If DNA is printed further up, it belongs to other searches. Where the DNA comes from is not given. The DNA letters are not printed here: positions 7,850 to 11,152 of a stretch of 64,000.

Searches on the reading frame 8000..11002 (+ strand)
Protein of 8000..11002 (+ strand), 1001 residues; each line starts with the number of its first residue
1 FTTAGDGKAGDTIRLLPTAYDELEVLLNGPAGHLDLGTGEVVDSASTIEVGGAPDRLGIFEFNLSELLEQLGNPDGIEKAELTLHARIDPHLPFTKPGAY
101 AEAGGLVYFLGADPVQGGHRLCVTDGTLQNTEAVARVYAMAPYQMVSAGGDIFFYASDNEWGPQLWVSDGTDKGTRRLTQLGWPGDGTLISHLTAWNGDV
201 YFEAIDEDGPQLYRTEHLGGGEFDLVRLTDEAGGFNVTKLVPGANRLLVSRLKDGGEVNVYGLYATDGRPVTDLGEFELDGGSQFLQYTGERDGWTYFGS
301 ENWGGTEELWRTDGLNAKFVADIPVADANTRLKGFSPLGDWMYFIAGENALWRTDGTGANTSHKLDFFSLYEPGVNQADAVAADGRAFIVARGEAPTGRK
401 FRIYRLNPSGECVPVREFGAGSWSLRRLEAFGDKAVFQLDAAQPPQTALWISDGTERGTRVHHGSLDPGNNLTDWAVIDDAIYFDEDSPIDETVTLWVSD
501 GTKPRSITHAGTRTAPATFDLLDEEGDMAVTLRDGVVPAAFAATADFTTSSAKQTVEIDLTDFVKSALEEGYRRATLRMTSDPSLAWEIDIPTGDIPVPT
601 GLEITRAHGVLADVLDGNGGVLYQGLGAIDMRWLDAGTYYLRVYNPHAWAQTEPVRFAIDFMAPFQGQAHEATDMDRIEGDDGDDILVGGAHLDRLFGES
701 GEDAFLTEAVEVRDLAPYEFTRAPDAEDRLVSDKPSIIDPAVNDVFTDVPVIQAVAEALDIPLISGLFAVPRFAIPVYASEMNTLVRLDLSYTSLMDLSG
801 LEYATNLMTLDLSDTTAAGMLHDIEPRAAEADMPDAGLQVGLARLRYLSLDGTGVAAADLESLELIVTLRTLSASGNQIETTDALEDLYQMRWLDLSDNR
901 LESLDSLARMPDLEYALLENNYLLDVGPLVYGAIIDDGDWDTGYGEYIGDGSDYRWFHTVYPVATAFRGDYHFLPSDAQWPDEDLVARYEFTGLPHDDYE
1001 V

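Call 36: search_protein_families(library=pfam, proteins=[window:8000-11002:+], max_evalue=0.001)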
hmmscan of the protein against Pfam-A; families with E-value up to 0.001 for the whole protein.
window:8000-11002:+ (1001 aa): 3 families
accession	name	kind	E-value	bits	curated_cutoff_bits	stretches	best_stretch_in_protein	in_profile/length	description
PF12799.13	LRR_4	-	5.8e-10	39.5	27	0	892-929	4-42/44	Leucine Rich repeats (2 copies)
PF13855.12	LRR_8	-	1.6e-05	25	27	1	872-923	6-61/61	Leucine rich repeat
PF00353.25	HemolysinCabind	-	0.00076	19.8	23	1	676-703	7-34/36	RTX calcium-binding nonapeptide repeat (4 copies)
